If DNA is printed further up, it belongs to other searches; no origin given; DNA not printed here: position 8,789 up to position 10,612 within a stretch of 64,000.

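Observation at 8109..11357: Low-GC three-gene insertion in the pur cluster: a split, order-permuted PEP-utilising phosphotransferase plus a histidine phosphatase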

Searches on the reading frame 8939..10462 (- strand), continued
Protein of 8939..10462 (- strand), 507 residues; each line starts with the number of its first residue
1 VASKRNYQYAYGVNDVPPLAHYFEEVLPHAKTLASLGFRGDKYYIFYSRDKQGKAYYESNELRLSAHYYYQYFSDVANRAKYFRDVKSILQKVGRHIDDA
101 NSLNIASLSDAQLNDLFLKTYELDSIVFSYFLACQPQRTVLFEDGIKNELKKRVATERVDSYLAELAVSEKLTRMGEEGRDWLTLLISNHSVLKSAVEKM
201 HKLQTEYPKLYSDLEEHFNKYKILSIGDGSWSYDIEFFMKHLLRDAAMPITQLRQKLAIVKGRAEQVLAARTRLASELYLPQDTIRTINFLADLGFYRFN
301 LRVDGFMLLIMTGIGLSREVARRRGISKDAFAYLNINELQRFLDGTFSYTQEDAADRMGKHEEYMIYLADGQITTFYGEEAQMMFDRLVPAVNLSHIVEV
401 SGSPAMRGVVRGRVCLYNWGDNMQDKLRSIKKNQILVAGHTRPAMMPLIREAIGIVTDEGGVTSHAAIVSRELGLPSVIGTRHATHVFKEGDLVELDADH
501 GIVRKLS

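Call 63: fold_search(model_id=the predicted structure, library=pdb)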
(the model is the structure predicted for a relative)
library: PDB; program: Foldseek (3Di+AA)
matches with E <= 10: 732; with E <= 0.001: 188
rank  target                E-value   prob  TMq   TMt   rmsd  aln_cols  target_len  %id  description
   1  5zs8_C                6.6e-07  1.00  0.39  0.47   8.6       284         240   14  Acetylation of lysine 100 of Phosphoglycerate mutase 1 complexed with KH_ol (released 2019-05-22)
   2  6s2q_D                7.9e-07  1.00  0.42  0.56   7.0       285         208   17  Mycobacterial hydrolase 1 (released 2020-07-22)
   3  2hpa_A                8.4e-07  1.00  0.41  0.37   9.4       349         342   13  STRUCTURAL ORIGINS OF L(+)-TARTRATE INHIBITION OF HUMAN PROSTATIC ACID PHOSPHATASE (released 1998-09-16)
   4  4eo9                  1.0e-06  1.00  0.34  0.41  10.9       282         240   17  Crystal structure of a phosphoglycerate mutase gpm1 from Mycobacterium leprae (released 2012-04-25)
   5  4emb_C                1.4e-06  1.00  0.35  0.41  10.1       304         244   15  Crystal structure of a phosphoglycerate mutase gpmA from Borrelia burgdorferi B31 (released 2012-04-25)
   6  3r7a_A                1.5e-06  1.00  0.47  0.59   6.6       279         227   17  Crystal structure of phosphoglycerate mutase from Bacillus anthracis str. Sterne (released 2011-04-20)
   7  3fdz_B                1.5e-06  1.00  0.36  0.45   9.8       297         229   12  Crystal structure of phosphoglyceromutase from burkholderia pseudomallei 1710b with bound 2,3-diphosphoglyceric acid a (released 2009-01-13)
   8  3fdz_A                1.5e-06  1.00  0.37  0.46   9.4       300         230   13  Crystal structure of phosphoglyceromutase from burkholderia pseudomallei 1710b with bound 2,3-diphosphoglyceric acid a (released 2009-01-13)
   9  6s2q_B                1.7e-06  1.00  0.38  0.52   8.3       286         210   17  Mycobacterial hydrolase 1 (released 2020-07-22)
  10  5y2i_B                1.7e-06  1.00  0.38  0.47   9.1       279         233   14  Phosphoglycerate mutase 1 (PGAM1) complexed with its inhibitor PGMI-004A (released 2018-08-08)
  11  8it4_B                1.7e-06  1.00  0.37  0.45   9.4       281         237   14  Phosphoglycerate mutase 1 complexed with a covalent inhibitor (released 2024-03-27)
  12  4qih_A                1.8e-06  1.00  0.39  0.53   8.1       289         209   17  The structure of mycobacterial glucosyl-3-phosphoglycerate phosphatase Rv2419c complexes with VO3 (released 2014-06-11)
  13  4ij6_B                2.0e-06  1.00  0.40  0.56   8.5       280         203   14  Crystal Structure of a Novel-type Phosphoserine Phosphatase Mutant (H9A) from <i>Hydrogenobacter thermophilus</i> TK-6 (released 2013-03-20)
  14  1yjx_E                2.2e-06  1.00  0.38  0.45   9.4       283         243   14  Crystal structure of human B type phosphoglycerate mutase (released 2005-05-17)
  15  3r7a_B                2.5e-06  1.00  0.47  0.60   6.6       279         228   16  Crystal structure of phosphoglycerate mutase from Bacillus anthracis str. Sterne (released 2011-04-20)
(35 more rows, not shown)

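Call 72: find_encoding_contigs(protein=P0040, flank=7000, max_places=1)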
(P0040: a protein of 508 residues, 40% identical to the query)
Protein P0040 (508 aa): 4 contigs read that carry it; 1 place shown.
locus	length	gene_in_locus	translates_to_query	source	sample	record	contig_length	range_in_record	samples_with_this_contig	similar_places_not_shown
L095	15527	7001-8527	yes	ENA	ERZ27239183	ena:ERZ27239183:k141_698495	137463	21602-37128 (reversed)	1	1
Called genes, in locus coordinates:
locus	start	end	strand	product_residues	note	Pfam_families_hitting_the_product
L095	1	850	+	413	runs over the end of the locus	PF03448:MgtE_N, PF00571:CBS (faint), PF01769:MgtE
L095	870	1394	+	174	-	-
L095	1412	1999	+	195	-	-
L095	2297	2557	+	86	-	PF00076:RRM_1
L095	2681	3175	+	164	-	PF01471:PG_binding_1 (weak)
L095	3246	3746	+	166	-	-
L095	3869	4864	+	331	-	PF04932:Wzy_C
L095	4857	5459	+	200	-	PF01551:Peptidase_M23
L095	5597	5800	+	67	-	-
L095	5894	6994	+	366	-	-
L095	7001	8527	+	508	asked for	PF00391:PEP-utilizers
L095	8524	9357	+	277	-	PF01326:PPDK_N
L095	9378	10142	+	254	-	PF02463:SMC_N (faint), PF13175:AAA_15 (faint), PF00005:ABC_tran, PF13304:AAA_21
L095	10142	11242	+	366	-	PF12698:ABC2_membrane_3, PF01061:ABC2_membrane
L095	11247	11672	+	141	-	PF01878:EVE (weak)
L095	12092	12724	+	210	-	PF13098:Thioredoxin_2 (weak), PF13462:Thioredoxin_4, PF01323:DSBA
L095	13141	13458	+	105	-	-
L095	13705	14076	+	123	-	-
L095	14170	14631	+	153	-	-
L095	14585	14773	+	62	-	-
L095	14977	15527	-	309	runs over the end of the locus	PF00892:EamA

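Call 73: find_encoding_contigs(protein=P0047, flank=7000, max_places=1)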
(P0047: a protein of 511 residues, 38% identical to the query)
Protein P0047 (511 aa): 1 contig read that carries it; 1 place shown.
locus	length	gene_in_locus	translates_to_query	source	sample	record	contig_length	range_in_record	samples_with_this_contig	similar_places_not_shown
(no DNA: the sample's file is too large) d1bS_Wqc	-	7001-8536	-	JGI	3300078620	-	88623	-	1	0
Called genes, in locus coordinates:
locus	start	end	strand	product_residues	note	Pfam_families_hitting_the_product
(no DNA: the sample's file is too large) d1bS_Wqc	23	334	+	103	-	-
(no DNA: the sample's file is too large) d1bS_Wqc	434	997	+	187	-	PF08207:EFP_N, PF01132:EFP, PF09285:Elong-fact-P_C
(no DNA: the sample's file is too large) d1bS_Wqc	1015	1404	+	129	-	PF05635:23S_rRNA_IVP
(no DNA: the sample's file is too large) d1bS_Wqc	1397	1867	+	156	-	PF13563:2_5_RNA_ligase2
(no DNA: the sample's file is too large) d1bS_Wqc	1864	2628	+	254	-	PF01479:S4, PF01728:FtsJ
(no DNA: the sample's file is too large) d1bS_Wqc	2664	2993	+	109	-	-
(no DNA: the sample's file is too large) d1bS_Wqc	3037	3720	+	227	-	PF00156:Pribosyltran (weak)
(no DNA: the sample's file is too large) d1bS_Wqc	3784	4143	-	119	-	PF14079:DUF4260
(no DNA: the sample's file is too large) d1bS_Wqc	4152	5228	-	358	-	PF01926:MMR_HSR1, PF02421:FeoB_N, PF06071:YchF-GTPase_C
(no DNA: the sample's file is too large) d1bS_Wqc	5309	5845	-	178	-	PF06094:GGACT (weak), PF13772:AIG2_2 (weak)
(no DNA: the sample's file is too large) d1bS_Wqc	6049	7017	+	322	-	-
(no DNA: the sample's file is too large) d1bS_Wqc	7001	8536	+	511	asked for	PF00391:PEP-utilizers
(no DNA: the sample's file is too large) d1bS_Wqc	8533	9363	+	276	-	PF01326:PPDK_N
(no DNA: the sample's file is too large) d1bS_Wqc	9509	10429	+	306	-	-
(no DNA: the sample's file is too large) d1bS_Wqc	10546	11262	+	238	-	-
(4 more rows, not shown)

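Call 74: find_encoding_contigs(protein=P0012, flank=7000, max_places=1)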
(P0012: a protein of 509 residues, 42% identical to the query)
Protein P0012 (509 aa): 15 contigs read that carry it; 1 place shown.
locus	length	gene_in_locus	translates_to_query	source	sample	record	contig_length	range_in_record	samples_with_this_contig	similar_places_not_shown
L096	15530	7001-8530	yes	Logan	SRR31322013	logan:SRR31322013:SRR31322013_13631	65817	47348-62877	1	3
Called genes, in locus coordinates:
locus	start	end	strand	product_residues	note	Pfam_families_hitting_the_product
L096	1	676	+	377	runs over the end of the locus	PF00155:Aminotran_1_2 (weak), PF01041:DegT_DnrJ_EryC1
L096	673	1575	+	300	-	PF00535:Glycos_transf_2, PF10111:Glyco_tranf_2_2 (weak)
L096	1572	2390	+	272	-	PF00535:Glycos_transf_2, PF13641:Glyco_tranf_2_3, PF02709:Glyco_transf_7C (faint)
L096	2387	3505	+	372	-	PF13439:Glyco_transf_4, PF20706:GT4-conflict, PF00534:Glycos_transf_1, PF13692:Glyco_trans_1_4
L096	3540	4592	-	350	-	PF02449:Glyco_hydro_42 (faint)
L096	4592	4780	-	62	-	-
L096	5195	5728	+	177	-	PF02223:Thymidylate_kin (faint), PF13238:AAA_18 (weak)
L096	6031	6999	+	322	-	-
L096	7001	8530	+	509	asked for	PF00391:PEP-utilizers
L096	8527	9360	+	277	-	PF01326:PPDK_N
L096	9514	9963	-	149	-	PF00903:Glyoxalase, PF06983:3-dmu-9_3-mt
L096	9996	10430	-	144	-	PF10604:Polyketide_cyc2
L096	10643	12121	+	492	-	PF14870:PSII_BNR (faint), PF24316:Tli3 (faint), PF02012:BNR (faint), PF15902:Sortilin-Vps10, PF13088:BNR_2 (weak)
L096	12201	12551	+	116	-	PF04343:DUF488, PF22751:DUF488-N3a, PF22752:DUF488-N3i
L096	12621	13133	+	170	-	PF02245:Pur_DNA_glyco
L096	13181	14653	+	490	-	PF01292:Ni_hydr_CYTB, PF00174:Oxidored_molyb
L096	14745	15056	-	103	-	PF13376:OmdA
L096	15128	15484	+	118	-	PF08818:DUF1801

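Call 79: search_dna_similar(query=window:8939-10462:-, collection=phages, mode=protein, max_rows=8)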
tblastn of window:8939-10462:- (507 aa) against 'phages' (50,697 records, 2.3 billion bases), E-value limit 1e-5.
Records with a match: 15; places in all: 15; records where one place covers at least 80% of the query: 0.
Best place of each record, by identity: <60% 15.
By first word of the organism name: Listeria 6; Bacteriophage 5; Acinetobacter 2; Vibrio 1; Salmonella 1.
By host as written in the record: - 7; Listeria monocytogenes 6; Vibrio neocaledonicus 1; Salmonella enterica subsp. enterica serovar Kentucky 1.
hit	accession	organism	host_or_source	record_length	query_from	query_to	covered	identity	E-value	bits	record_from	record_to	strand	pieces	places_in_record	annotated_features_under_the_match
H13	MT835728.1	Bacteriophage sp.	human fecal samples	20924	316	506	38%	28.8%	5e-14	81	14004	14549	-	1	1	record has no annotation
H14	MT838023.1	Bacteriophage sp.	human fecal samples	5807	396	503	21%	42.0%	1e-15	86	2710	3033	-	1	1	record has no annotation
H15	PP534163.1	Vibrio phage vB_VneS_J26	Vibrio neocaledonicus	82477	400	503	21%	35.1%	6e-6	55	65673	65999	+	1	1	pyruvate phosphate dikinase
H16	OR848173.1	Listeria phage LM 4-14-1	Listeria monocytogenes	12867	400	503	21%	34.0%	3e-9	66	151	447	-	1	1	record has no annotation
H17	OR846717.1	Listeria phage LM 4-11-1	Listeria monocytogenes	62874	400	503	21%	34.0%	3e-9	66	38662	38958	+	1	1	record has no annotation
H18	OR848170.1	Listeria phage LM 4-14-1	Listeria monocytogenes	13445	400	506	21%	32.1%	5e-9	65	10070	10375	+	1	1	record has no annotation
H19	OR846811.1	Listeria phage LM 4-11-1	Listeria monocytogenes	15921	400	506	21%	32.1%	5e-9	65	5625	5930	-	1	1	record has no annotation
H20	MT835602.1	Bacteriophage sp.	human fecal samples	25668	425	501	15%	44.2%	5e-11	72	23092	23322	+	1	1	record has no annotation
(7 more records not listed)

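Call 92: get_annotated_region(hit=H3, flank=4000)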
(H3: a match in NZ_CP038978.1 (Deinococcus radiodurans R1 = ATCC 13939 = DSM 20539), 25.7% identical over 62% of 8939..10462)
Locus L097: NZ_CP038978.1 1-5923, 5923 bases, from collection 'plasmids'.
description: Deinococcus radiodurans R1 = ATCC 13939 = DSM 20539 strain ATCC 13939 substr. S1 plasmid pCP1, complete sequence
organism: Deinococcus radiodurans R1 = ATCC 13939 = DSM 20539 (NCBI taxid 243230)
taxonomy: Bacteria; Deinococcota; Deinococci; Deinococcales; Deinococcaceae; Deinococcus; Deinococcus radiodurans; Deinococcus radiodurans R1 = ATCC 13939 = DSM 20539
host: -; source: cell culture; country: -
typing (MOB-suite, as given by PLSDB): non-mobilizable
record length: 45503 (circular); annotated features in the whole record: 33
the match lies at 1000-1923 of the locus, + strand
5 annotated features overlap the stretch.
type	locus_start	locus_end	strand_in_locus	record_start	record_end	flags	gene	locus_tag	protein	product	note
CDS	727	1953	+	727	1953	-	-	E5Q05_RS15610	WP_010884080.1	PEP-utilizing enzyme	GO:0016310 - phosphorylation [Evidence IEA]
CDS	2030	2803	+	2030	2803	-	-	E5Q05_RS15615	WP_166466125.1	PEP/pyruvate-binding domain-containing protein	GO:0016310 - phosphorylation [Evidence IEA]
CDS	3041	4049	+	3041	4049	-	-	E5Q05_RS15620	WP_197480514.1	IS630-like element ISDra3 family transposase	GO:0006313 - DNA transposition [Evidence IEA]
CDS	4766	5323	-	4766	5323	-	-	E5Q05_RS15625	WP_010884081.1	recombinase family protein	GO:0006310 - DNA recombination [Evidence IEA]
CDS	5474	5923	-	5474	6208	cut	qatD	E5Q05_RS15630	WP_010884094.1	Qat anti-phage system TatD family nuclease QatD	GO:0051607 - defense response to virus [Evidence IEA]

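Call 93: get_annotated_region(hit=H1, flank=4000)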
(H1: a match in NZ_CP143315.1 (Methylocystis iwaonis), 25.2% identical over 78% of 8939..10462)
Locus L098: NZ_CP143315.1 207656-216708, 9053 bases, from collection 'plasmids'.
description: Methylocystis iwaonis strain SD4 plasmid unnamed1, complete sequence
organism: Methylocystis iwaonis (NCBI taxid 2885079)
taxonomy: Bacteria; Pseudomonadota; Alphaproteobacteria; Hyphomicrobiales; Methylocystaceae; Methylocystis; Methylocystis iwaonis
host: -; source: cell culture,rice rhizosphere; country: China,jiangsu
typing (MOB-suite, as given by PLSDB): non-mobilizable
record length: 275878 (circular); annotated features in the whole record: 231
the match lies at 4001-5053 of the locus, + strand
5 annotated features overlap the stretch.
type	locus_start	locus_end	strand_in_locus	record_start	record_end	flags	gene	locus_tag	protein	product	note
CDS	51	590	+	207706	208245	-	-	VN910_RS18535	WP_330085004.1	DUF6041 domain-containing protein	-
CDS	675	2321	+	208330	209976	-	-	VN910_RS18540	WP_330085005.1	FAD-dependent oxidoreductase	-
CDS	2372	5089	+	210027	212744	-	-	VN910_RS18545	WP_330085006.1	PEP/pyruvate-binding domain-containing protein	GO:0016310 - phosphorylation [Evidence IEA]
CDS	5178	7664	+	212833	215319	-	-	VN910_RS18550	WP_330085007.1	hypothetical protein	-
CDS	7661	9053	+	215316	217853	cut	-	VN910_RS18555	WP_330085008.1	aminotransferase class III-fold pyridoxal phosphate-dependent enzyme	-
